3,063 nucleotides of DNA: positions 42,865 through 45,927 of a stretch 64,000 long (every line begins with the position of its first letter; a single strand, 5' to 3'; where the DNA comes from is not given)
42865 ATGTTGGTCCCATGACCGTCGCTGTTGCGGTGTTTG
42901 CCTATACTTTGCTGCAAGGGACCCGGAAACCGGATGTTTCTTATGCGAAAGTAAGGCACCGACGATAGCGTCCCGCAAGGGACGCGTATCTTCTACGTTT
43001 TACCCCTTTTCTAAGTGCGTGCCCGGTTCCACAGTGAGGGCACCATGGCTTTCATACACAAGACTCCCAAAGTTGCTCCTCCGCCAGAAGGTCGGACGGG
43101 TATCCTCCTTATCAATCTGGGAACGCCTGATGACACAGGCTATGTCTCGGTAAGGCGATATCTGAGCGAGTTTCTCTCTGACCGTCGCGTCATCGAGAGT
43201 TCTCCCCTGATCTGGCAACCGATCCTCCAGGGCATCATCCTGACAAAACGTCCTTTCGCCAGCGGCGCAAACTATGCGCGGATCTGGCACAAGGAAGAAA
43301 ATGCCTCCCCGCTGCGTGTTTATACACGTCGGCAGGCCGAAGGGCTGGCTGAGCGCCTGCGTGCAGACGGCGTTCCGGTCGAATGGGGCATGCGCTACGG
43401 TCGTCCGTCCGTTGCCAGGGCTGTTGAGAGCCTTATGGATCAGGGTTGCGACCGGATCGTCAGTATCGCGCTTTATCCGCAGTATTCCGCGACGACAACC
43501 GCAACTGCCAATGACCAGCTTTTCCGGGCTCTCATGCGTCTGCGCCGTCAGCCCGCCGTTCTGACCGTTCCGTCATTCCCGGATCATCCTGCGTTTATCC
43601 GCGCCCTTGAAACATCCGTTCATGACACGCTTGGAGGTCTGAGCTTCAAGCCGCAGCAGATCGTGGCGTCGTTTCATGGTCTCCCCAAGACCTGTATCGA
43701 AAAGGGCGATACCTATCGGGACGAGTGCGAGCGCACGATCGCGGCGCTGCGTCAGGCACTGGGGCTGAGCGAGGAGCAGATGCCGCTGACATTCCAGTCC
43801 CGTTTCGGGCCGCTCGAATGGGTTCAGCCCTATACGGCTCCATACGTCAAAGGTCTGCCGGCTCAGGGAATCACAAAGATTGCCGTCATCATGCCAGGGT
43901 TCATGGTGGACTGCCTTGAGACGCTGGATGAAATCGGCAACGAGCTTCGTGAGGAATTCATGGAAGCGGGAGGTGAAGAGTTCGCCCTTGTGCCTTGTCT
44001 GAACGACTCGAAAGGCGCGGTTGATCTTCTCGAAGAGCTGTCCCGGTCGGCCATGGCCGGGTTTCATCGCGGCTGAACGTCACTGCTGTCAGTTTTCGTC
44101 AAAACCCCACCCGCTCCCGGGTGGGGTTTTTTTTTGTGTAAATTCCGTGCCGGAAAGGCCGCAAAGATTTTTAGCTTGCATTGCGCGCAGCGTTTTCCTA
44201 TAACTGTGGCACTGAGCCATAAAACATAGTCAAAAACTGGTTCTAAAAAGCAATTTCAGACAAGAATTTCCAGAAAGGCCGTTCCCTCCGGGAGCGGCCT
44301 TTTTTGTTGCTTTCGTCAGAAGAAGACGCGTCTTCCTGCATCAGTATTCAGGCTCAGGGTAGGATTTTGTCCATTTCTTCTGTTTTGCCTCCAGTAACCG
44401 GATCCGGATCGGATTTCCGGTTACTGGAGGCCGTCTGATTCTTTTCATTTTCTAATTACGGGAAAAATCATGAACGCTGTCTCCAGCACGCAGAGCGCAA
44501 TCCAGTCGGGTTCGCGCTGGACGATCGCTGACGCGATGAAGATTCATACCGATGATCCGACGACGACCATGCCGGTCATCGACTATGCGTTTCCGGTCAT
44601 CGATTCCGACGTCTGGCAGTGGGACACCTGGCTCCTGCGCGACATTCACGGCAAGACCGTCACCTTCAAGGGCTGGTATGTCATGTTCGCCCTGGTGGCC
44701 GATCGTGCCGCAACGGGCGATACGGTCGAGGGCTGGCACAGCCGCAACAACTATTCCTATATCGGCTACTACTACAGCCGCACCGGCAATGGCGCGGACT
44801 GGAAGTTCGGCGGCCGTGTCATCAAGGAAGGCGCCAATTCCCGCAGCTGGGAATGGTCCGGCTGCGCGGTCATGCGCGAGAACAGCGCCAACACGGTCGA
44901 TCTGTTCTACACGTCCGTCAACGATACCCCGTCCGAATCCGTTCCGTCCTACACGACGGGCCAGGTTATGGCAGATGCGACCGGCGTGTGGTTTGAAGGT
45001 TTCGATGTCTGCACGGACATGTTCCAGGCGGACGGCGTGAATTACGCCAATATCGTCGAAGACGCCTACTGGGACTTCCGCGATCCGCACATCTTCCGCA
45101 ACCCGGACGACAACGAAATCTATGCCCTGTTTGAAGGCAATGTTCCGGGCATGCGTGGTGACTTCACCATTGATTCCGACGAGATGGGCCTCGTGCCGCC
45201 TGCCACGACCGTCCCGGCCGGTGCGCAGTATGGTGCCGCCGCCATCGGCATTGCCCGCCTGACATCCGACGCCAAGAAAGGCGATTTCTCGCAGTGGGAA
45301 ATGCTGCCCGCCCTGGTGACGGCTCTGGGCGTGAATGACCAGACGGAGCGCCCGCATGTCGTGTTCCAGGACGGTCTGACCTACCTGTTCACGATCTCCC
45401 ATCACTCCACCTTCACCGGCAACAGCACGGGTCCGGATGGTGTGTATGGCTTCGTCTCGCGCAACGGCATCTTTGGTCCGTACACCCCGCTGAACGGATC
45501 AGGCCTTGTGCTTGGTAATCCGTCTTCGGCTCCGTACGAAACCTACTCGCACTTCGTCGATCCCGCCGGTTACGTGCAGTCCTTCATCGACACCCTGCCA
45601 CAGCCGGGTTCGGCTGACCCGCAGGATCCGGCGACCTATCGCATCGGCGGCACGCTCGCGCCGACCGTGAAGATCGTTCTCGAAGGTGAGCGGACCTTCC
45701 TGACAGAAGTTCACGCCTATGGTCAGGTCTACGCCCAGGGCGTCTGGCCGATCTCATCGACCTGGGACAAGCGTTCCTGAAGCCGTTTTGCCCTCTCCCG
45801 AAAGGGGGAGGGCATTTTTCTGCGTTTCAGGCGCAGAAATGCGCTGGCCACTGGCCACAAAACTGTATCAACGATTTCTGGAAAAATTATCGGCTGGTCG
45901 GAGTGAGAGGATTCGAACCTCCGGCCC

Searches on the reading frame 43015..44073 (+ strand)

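Call 49: search_protein_families(library=pfam, proteins=[window:43015-44073:+], max_evalue=0.001)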
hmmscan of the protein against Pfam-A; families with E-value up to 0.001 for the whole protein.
window:43015-44073:+ (353 aa): 1 family
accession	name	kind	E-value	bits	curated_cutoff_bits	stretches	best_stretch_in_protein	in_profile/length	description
PF00762.24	Ferrochelatase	-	3.2e-104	348.8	27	1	27-345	1-315/317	Ferrochelatase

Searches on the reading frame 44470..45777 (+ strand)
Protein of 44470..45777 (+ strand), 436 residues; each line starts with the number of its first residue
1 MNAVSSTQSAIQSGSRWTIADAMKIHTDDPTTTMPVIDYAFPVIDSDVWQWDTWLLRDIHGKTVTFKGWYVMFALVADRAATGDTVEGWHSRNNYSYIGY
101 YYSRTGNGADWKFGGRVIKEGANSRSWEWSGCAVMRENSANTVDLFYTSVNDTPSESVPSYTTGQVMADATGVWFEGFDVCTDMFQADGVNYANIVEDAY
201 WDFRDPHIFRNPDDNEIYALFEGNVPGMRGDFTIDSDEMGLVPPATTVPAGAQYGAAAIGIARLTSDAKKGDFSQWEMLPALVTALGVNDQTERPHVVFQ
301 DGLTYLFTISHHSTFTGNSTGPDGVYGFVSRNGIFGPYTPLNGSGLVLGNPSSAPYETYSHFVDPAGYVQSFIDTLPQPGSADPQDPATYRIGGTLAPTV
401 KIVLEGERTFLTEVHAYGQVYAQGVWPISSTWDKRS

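Call 49: search_protein_families(library=pfam, proteins=[window:44470-45777:+], max_evalue=0.001)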
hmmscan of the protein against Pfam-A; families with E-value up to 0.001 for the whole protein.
window:44470-45777:+ (436 aa): 1 family
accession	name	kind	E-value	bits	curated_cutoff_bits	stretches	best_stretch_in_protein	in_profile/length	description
PF02435.22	Glyco_hydro_68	-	1.4e-139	466.2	27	1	12-420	5-423/424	Levansucrase/Invertase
